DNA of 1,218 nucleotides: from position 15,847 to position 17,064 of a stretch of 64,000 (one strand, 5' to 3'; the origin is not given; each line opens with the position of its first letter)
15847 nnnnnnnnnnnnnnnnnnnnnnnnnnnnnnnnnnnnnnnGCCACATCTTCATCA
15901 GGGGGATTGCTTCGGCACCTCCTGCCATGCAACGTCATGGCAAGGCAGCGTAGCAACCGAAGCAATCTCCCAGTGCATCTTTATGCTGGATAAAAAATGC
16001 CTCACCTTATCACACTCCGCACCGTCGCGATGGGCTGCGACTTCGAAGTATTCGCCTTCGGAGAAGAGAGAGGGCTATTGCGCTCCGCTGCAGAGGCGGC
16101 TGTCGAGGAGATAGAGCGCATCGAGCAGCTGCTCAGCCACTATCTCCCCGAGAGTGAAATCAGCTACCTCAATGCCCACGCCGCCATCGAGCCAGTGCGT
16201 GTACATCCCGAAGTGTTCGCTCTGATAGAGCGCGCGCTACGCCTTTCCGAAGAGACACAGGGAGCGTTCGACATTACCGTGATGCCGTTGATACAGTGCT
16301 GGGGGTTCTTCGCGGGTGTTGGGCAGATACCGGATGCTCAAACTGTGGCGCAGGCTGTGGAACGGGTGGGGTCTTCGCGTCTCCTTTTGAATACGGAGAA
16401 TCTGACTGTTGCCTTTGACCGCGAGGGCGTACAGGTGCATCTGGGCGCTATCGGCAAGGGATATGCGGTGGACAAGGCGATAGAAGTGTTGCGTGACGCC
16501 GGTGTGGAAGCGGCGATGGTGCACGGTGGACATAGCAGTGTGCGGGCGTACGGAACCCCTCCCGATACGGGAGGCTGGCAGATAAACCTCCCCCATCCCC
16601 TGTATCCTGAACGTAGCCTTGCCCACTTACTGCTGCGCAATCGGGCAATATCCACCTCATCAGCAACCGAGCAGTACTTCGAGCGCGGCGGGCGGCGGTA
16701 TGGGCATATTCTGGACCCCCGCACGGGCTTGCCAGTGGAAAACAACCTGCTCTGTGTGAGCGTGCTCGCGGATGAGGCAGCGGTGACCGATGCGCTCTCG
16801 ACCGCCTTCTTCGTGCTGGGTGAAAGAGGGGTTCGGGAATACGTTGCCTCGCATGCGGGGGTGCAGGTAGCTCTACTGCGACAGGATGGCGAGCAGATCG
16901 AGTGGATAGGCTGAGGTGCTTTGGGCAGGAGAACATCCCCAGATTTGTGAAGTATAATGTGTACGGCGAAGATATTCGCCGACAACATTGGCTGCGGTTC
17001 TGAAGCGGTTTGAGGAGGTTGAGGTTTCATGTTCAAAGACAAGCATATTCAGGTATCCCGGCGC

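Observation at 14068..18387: Tandem Met/Gln-rich secreted paralogs upstream of apbE and a Tat-secreted oxidoreductase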

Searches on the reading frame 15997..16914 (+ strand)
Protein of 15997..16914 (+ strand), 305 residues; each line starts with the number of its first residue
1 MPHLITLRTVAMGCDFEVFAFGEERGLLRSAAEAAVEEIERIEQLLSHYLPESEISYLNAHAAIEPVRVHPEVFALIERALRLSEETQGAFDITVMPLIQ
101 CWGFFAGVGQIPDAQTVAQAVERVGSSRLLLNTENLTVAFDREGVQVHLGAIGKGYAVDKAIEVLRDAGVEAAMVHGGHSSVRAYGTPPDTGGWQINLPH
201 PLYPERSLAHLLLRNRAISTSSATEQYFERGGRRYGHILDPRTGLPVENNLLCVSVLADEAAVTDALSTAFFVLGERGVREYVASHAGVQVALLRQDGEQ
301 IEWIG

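Call 3: search_protein_families(library=pfam, proteins=[window:15997-16914:+], max_evalue=1)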
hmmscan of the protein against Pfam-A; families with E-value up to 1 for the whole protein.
window:15997-16914:+ (305 aa): 2 families
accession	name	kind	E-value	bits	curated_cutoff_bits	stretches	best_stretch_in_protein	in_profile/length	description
PF02424.20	ApbE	-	2.6e-75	253.8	25.6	1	12-291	1-264/266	ApbE family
PF00874.25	PRD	-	0.14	12.9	23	1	31-61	56-86/90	PRD domain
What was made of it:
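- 15997..16914 (+): ApbE-family FAD:protein FMN transferase of 305 aa, without a signal peptide and therefore predicted cytoplasmic. PF02424 E 2.6e-75 (call 3).
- Checked: ApbE, 15997-16914 (+), 305 aa, Pfam PF02424 E 2.6e-75 (call 3).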

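Call 5: search_protein_families(library=ncbifam, proteins=[window:15997-16914:+], max_evalue=1)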
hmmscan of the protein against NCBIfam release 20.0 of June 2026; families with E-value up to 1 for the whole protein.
window:15997-16914:+ (305 aa): 2 families
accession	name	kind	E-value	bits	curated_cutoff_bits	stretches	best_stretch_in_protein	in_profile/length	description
NF007774.0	PRK10461.1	equivalog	1.9e-39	135.5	498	1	6-301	36-334/351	FAD:protein FMN transferase ApbE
TIGR03911.1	pyrrolys_PylD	equivalog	0.063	12.4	150.05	1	89-166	64-140/266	3-methylornithyl-N6-L-lysine dehydrogenase PylD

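Call 60: find_homologous_proteins(query=window:15997-16914:+, max_evalue=1e-20)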
Query window:15997-16914:+ (305 aa): 3731 proteins with E <= 1e-20 among 8000 candidates; the best 120 are listed.
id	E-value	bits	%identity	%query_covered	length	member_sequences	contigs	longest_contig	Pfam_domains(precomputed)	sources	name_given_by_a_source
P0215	3.3e-198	675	100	100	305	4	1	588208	PF02424.21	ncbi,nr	ncbi:MAG: FAD:protein FMN transferase [Armatimonadota bacterium]|nr:MAG: FAD:protein FMN transferase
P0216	6.5e-185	631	92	100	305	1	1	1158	PF02424.21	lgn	-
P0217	1.3e-173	594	86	100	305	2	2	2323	PF02424.21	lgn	-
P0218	1.5e-170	584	85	100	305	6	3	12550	PF02424.21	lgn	-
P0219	1.3e-168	578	84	100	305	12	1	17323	PF02424.21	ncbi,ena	-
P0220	1.4e-168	578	84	100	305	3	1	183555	PF02424.21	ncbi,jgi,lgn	jgi:thiamine biosynthesis lipoprotein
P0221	3.1e-166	570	83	100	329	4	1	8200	PF02424.21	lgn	-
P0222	3.3e-166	570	83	100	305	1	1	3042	PF02424.21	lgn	-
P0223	5.9e-162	556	80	100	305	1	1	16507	PF02424.21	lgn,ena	-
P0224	1.6e-158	545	81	98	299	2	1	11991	PF02424.21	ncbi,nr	ncbi:MAG: FAD:protein FMN transferase [bacterium]|nr:FAD:protein FMN transferase [bacterium]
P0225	2.3e-155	534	78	100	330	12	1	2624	PF02424.21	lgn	-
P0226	7.8e-153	526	77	100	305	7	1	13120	PF02424.21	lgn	-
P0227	4.9e-152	523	76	100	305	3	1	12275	PF02424.21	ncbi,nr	ncbi:MAG: FAD:protein FMN transferase [Armatimonadota bacterium]|nr:FAD:protein FMN transferase [Arm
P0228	5.3e-152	523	75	100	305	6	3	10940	PF02424.21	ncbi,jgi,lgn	-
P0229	2.1e-151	521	76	99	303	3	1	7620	PF02424.21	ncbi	-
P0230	5.2e-151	520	75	99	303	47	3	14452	PF02424.21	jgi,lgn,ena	-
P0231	1.2e-149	516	77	96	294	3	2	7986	PF02424.21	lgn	-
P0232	1.5e-146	505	74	100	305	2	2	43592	PF02424.21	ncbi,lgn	-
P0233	3.4e-144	498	73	100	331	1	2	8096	PF02424.21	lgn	-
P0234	9.7e-143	493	72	100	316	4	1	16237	PF02424.21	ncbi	-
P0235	1.4e-142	492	73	100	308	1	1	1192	PF02424.21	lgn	-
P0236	2.6e-142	491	70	100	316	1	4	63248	PF02424.21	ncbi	-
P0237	1.7e-141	489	75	96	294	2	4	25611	PF02424.21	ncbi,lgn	-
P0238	4.2e-141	487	72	99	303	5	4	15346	PF02424.21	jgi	jgi:thiamine biosynthesis lipoprotein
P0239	2.5e-137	475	70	100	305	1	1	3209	PF02424.21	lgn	-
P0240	4.0e-132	458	68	96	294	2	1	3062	PF02424.21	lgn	-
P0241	9.7e-127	440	65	98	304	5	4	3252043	PF02424.21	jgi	jgi:thiamine biosynthesis lipoprotein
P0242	8.6e-123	427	63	100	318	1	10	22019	PF02424.21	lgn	-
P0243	6.1e-117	408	61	100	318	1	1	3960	PF02424.21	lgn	-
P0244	2.2e-91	324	50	96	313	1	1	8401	PF02424.21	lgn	-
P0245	2.1e-90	321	51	95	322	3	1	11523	PF02424.21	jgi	-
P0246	1.7e-87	311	49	95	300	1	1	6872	PF02424.21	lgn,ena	-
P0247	3.7e-87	310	49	98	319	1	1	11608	PF02424.21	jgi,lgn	jgi:thiamine biosynthesis lipoprotein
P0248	1.4e-85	305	53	63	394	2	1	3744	PF02424.21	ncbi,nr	ncbi:MAG: FAD:protein FMN transferase [Abditibacteriales bacterium]|nr:FAD:protein FMN transferase [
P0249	9.8e-85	302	52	94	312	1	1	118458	PF02424.21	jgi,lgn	jgi:thiamine biosynthesis lipoprotein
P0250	3.0e-83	298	53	90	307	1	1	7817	PF02424.21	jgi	jgi:thiamine biosynthesis lipoprotein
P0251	1.3e-82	295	52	93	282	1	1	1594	PF02424.21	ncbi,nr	ncbi:MAG TPA: FAD:protein FMN transferase, partial [Armatimonadota bacterium]|nr:FAD:protein FMN tra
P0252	6.1e-82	293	51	93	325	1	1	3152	PF02424.21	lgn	-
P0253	4.4e-81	290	49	95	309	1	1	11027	PF02424.21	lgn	-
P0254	4.4e-81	290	56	83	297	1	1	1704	PF02424.21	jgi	jgi:thiamine biosynthesis lipoprotein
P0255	4.4e-81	290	50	96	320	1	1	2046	PF02424.21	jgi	jgi:thiamine biosynthesis lipoprotein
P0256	1.1e-80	289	52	94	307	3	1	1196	PF02424.21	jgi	jgi:thiamine biosynthesis lipoprotein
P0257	2.6e-80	288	48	94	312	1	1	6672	PF02424.21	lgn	-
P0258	4.0e-79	284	48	95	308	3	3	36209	PF02424.21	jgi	-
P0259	1.5e-78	282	48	96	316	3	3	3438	PF02424.21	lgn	-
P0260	1.9e-78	282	47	95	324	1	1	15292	PF02424.21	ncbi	-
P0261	2.0e-78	282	47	99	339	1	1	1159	PF02424.21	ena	-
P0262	3.6e-78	281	51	90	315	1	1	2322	PF02424.21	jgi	jgi:thiamine biosynthesis lipoprotein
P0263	4.0e-78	281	48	96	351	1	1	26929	PF02424.21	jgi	jgi:thiamine biosynthesis lipoprotein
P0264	6.6e-78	280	49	96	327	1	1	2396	PF02424.21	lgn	-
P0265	6.7e-78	280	47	94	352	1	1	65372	PF02424.21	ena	-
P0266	6.9e-78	280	51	94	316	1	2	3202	PF02424.21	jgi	jgi:FAD:protein FMN transferase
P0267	9.0e-78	280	49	94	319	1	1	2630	PF02424.21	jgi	jgi:FAD:protein FMN transferase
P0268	1.2e-77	279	53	87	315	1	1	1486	PF02424.21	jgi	jgi:FAD:protein FMN transferase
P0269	1.7e-77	279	50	94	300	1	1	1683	PF02424.21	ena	-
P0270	2.4e-77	278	47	95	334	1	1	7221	PF02424.21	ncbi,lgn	-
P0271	3.1e-77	278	47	94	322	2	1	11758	PF02424.21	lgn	-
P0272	3.5e-77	278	50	94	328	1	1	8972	PF02424.21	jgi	jgi:thiamine biosynthesis lipoprotein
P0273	4.3e-77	277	51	90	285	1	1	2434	PF02424.21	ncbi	-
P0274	4.5e-77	277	49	95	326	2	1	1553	PF02424.21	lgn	-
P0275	6.2e-77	277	50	92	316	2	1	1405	PF02424.21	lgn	-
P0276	6.6e-77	277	49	94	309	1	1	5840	PF02424.21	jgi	jgi:thiamine biosynthesis lipoprotein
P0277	7.6e-77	277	48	94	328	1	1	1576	PF02424.21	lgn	-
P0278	8.8e-77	276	48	93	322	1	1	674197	PF02424.21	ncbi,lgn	ncbi:MAG: FAD:protein FMN transferase [Terriglobia bacterium]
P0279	1.3e-76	276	46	95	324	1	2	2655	PF02424.21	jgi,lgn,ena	-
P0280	1.4e-76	276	50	91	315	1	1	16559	PF02424.21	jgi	jgi:thiamine biosynthesis lipoprotein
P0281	6.0e-76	274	46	99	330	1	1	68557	PF02424.21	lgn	-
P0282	6.4e-76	273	48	97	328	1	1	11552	PF02424.21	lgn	-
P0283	6.9e-76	273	48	98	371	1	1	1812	PF02424.21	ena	-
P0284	7.4e-76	273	48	90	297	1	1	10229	PF02424.21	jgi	jgi:FAD:protein FMN transferase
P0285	8.0e-76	273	47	93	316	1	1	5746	PF02424.21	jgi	jgi:thiamine biosynthesis lipoprotein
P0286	1.2e-75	273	48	92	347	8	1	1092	PF02424.21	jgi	jgi:thiamine biosynthesis lipoprotein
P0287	1.3e-75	272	50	90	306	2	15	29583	PF02424.21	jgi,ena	jgi:thiamine biosynthesis lipoprotein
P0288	1.5e-75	272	47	94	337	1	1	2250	PF02424.21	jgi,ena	-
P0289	4.1e-75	271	50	91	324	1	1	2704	PF02424.21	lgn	-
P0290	4.3e-75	271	46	98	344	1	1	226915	PF02424.21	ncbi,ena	-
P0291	5.3e-75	270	47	92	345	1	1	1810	PF02424.21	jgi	jgi:thiamine biosynthesis lipoprotein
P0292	5.4e-75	270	47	97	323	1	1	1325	PF02424.21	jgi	jgi:thiamine biosynthesis lipoprotein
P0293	6.7e-75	270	45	94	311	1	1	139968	PF02424.21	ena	-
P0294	6.9e-75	270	46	99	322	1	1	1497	PF02424.21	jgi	-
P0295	7.3e-75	270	48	90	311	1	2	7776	PF02424.21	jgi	jgi:thiamine biosynthesis lipoprotein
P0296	7.3e-75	270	47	99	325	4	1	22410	PF02424.21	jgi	-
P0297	9.2e-75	270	49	90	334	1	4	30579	PF02424.21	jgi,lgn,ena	jgi:thiamine biosynthesis lipoprotein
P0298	9.4e-75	270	48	93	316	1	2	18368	PF02424.21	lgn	-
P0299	1.1e-74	269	45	95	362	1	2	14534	PF02424.21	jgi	-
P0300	1.2e-74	269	48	97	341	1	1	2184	PF02424.21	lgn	-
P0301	1.3e-74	269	47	96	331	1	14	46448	PF02424.21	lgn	-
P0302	1.3e-74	269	48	92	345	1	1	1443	PF02424.21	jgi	jgi:thiamine biosynthesis lipoprotein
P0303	1.6e-74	269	48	96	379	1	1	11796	PF02424.21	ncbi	-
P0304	2.2e-74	268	49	88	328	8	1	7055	PF02424.21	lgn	-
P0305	2.3e-74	268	50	88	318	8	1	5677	PF02424.21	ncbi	-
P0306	2.3e-74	268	46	90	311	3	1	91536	PF02424.21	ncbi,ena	-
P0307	2.5e-74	268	46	96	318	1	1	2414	PF02424.21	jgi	jgi:thiamine biosynthesis lipoprotein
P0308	3.0e-74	268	48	92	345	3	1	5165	PF02424.21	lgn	-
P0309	4.8e-74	267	46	96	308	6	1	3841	PF02424.21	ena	-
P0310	5.0e-74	267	46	97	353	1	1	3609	PF02424.21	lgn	-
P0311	5.9e-74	267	49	91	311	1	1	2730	PF02424.21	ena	-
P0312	7.1e-74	267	46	99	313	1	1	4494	PF02424.21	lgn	-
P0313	8.6e-74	266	49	88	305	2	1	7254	PF02424.21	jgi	jgi:thiamine biosynthesis lipoprotein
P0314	9.3e-74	266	48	94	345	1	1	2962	PF02424.21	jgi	jgi:thiamine biosynthesis lipoprotein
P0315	1.2e-73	266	47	90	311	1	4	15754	PF02424.21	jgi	jgi:thiamine biosynthesis lipoprotein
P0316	1.2e-73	266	46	98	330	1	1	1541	PF02424.21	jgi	jgi:thiamine biosynthesis lipoprotein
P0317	1.3e-73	266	47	97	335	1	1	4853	PF02424.21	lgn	-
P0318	1.3e-73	266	49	90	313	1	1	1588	PF02424.21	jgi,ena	-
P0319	1.6e-73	266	50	91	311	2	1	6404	PF02424.21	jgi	jgi:FAD:protein FMN transferase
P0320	1.6e-73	266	46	95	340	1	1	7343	PF02424.21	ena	-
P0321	1.7e-73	266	48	94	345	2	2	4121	PF02424.21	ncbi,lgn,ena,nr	ncbi:MAG: FAD:protein FMN transferase [Acidobacteriia bacterium]|nr:FAD:protein FMN transferase [Ter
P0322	2.4e-73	265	47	95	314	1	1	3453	PF02424.21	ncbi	-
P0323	2.7e-73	265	48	97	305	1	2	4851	PF02424.21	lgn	-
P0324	3.0e-73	265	46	98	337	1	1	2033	PF02424.21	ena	-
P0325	3.0e-73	265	48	88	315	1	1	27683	PF02424.21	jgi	jgi:FAD:protein FMN transferase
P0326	3.2e-73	265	46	96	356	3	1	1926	PF02424.21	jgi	-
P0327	3.4e-73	265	49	90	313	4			PF02424.21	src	-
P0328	4.1e-73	264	46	90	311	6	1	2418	PF02424.21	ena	-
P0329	4.2e-73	264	47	97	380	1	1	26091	PF02424.21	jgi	jgi:thiamine biosynthesis lipoprotein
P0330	5.3e-73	264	47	91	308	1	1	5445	PF02424.21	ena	-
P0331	6.0e-73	264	47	90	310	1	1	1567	PF02424.21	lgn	-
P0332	6.1e-73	264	46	96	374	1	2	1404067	PF02424.21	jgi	jgi:thiamine biosynthesis lipoprotein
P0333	7.3e-73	263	47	94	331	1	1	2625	PF02424.21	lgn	-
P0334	8.6e-73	263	46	97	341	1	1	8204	PF02424.21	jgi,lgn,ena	jgi:thiamine biosynthesis lipoprotein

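Call 62: find_encoding_contigs(protein=P0249, flank=6000, max_places=1)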
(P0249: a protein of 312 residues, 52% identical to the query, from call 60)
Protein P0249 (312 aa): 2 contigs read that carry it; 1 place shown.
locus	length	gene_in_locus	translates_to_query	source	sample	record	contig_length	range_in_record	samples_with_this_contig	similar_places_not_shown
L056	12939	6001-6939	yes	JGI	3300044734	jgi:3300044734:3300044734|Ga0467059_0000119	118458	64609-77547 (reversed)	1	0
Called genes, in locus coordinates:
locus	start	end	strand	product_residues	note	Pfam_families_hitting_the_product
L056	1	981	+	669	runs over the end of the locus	-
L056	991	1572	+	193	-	-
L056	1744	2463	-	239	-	PF01391:Collagen (faint)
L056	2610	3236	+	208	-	-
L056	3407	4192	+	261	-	PF00149:Metallophos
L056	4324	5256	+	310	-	-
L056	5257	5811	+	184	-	-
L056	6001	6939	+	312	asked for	PF02424:ApbE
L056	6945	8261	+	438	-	PF01408:GFO_IDH_MocA, PF02894:GFO_IDH_MocA_C, PF22725:GFO_IDH_MocA_C3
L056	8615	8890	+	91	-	PF05685:Uma2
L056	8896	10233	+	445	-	PF00083:Sugar_tr, PF07690:MFS_1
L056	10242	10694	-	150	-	PF00582:Usp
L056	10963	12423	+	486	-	-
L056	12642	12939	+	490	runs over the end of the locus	PF00005:ABC_tran, PF13304:AAA_21 (faint), PF00005:ABC_tran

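Call 63: find_encoding_contigs(protein=P0278, flank=6000, max_places=1)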
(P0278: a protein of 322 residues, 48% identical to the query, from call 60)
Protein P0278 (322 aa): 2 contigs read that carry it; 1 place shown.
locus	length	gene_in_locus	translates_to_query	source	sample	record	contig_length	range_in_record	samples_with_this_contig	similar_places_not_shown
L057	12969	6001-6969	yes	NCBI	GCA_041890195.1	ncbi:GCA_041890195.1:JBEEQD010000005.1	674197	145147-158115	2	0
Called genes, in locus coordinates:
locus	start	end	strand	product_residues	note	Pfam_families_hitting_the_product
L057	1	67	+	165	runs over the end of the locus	PF03061:4HBT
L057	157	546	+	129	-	PF01042:Ribonuc_L-PSP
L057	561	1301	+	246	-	PF04542:Sigma70_r2, PF08281:Sigma70_r4_2, PF04545:Sigma70_r4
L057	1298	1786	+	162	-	-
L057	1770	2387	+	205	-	PF13801:Metal_resist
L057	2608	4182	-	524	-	PF22694:CtpB_N-like (weak), PF00595:PDZ (weak), PF13180:PDZ_2 (weak), PF17820:PDZ_6, PF03572:Peptidase_S41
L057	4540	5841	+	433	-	PF10518:TAT_signal (faint), PF01408:GFO_IDH_MocA, PF02894:GFO_IDH_MocA_C, PF22725:GFO_IDH_MocA_C3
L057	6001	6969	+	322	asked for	PF02424:ApbE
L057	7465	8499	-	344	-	PF13432:TPR_16, PF13432:TPR_16 (weak), PF12895:ANAPC3, PF14559:TPR_19 (weak), PF25062:ARM_TT21_N (weak), PF13432:TPR_16 (weak), PF14559:TPR_19, PF13431:TPR_17 (weak), +19 more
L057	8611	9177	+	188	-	PF13424:TPR_12 (faint), PF24575:TPR_Slam (faint), PF13176:TPR_7 (faint), PF13428:TPR_14 (faint), PF13432:TPR_16, PF13414:TPR_11 (weak), PF13432:TPR_16, PF14559:TPR_19 (weak), +6 more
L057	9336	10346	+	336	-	PF00356:LacI, PF00532:Peripla_BP_1, PF13407:Peripla_BP_4, PF13377:Peripla_BP_3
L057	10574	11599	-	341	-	PF01261:AP_endonuc_2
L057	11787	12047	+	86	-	-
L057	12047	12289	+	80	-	PF05016:ParE_toxin (weak)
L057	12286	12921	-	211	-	PF17851:GH43_C2 (weak), PF07081:DUF1349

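Call 64: find_encoding_contigs(protein=P0281, flank=6000, max_places=1)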
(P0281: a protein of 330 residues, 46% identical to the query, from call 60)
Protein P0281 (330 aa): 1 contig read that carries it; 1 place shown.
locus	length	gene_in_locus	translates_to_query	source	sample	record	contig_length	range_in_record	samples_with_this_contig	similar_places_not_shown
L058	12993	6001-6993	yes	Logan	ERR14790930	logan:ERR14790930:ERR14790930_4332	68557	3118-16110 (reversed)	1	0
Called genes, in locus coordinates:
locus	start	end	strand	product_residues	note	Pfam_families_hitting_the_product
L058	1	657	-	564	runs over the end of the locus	PF13570:Beta-prop_ACSF4, PF01011:PQQ (faint), PF13360:PQQ_2, PF13570:Beta-prop_ACSF4, PF13360:PQQ_2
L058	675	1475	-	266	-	PF02811:PHP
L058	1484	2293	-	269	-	PF01261:AP_endonuc_2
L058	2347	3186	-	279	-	PF01261:AP_endonuc_2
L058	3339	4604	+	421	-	PF01408:GFO_IDH_MocA, PF19051:GFO_IDH_MocA_C2, PF22725:GFO_IDH_MocA_C3 (faint)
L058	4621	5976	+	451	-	PF01408:GFO_IDH_MocA, PF19051:GFO_IDH_MocA_C2 (weak), PF22725:GFO_IDH_MocA_C3 (faint)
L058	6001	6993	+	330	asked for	PF02424:ApbE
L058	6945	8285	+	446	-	PF10518:TAT_signal (weak), PF01408:GFO_IDH_MocA, PF22725:GFO_IDH_MocA_C3, PF02894:GFO_IDH_MocA_C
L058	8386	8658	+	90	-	-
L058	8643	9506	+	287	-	-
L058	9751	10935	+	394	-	PF01208:URO-D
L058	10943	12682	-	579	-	-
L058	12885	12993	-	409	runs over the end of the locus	PF07690:MFS_1, PF12832:MFS_1_like (weak), PF00083:Sugar_tr (weak), PF07690:MFS_1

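Call 65: find_encoding_contigs(protein=P0290, flank=6000, max_places=1)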
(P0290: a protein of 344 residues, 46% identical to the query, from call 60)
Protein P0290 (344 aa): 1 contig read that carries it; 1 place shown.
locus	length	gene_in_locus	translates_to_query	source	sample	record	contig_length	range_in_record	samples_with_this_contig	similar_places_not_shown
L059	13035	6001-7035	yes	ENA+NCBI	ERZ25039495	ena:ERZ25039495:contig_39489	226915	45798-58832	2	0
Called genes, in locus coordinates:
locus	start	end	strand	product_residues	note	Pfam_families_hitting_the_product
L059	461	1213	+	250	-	-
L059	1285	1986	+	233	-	PF04471:Mrr_cat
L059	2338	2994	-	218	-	-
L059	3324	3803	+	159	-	PF02687:FtsX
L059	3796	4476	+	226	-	PF00005:ABC_tran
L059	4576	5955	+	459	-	PF01408:GFO_IDH_MocA, PF02894:GFO_IDH_MocA_C, PF22725:GFO_IDH_MocA_C3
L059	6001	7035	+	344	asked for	PF02424:ApbE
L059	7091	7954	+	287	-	PF01694:Rhomboid, PF20216:DUF6576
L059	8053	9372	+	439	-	PF00206:Lyase_1, PF10397:ADSL_C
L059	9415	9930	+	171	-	PF13671:AAA_33 (weak), PF06414:Zeta_toxin (weak)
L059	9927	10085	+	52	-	-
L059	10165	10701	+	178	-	PF13302:Acetyltransf_3 (weak), PF00583:Acetyltransf_1, PF13673:Acetyltransf_10, PF13508:Acetyltransf_7, PF08445:FR47 (weak)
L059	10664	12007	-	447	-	PF03825:Nuc_H_symport, PF07690:MFS_1, PF12832:MFS_1_like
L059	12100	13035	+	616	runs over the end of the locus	PF00515:TPR_1 (faint), PF07719:TPR_2 (faint), PF05557:MAD (weak), PF14559:TPR_19, PF13432:TPR_16, PF23914:TPR_CcmH_CycH (weak), PF13414:TPR_11, PF14559:TPR_19 (weak), +3 more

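Call 68: find_related_loci(query=A9, collection=metagenome_contigs, flank=4000)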
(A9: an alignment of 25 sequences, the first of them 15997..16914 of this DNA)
Query A9 (305 aa) in metagenome_contigs; peptide patterns used: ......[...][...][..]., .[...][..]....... (x = any residue, [..] = any of these).
600 stretches matched a pattern (row limit reached: there are more); 594 encode a relative of the query (tblastn E <= 1e-3); the best 80 are kept; 80 distinct loci.
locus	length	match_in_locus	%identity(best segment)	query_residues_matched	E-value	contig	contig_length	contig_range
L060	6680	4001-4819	48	11-281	6e-76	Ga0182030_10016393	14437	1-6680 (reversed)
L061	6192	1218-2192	42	4-301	3e-74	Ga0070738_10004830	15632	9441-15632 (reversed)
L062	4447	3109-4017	42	11-300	4e-74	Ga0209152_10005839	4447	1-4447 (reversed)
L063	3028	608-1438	48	5-278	1e-74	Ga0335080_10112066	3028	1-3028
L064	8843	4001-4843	46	2-283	6e-74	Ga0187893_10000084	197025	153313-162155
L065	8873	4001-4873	42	11-302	2e-73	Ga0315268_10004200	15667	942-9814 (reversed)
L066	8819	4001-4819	42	10-283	4e-73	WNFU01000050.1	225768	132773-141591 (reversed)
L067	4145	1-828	47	22-294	5e-73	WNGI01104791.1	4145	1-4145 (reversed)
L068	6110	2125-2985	42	10-297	9e-73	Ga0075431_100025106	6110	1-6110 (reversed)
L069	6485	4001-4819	41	10-283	9e-72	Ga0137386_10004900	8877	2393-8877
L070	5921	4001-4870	44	10-300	3e-71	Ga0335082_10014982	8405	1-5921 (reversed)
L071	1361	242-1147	43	11-305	4e-76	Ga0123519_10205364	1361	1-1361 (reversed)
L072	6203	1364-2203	44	5-283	2e-70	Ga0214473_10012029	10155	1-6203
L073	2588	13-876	42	11-300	1e-71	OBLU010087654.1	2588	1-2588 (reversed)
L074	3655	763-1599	42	10-289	2e-70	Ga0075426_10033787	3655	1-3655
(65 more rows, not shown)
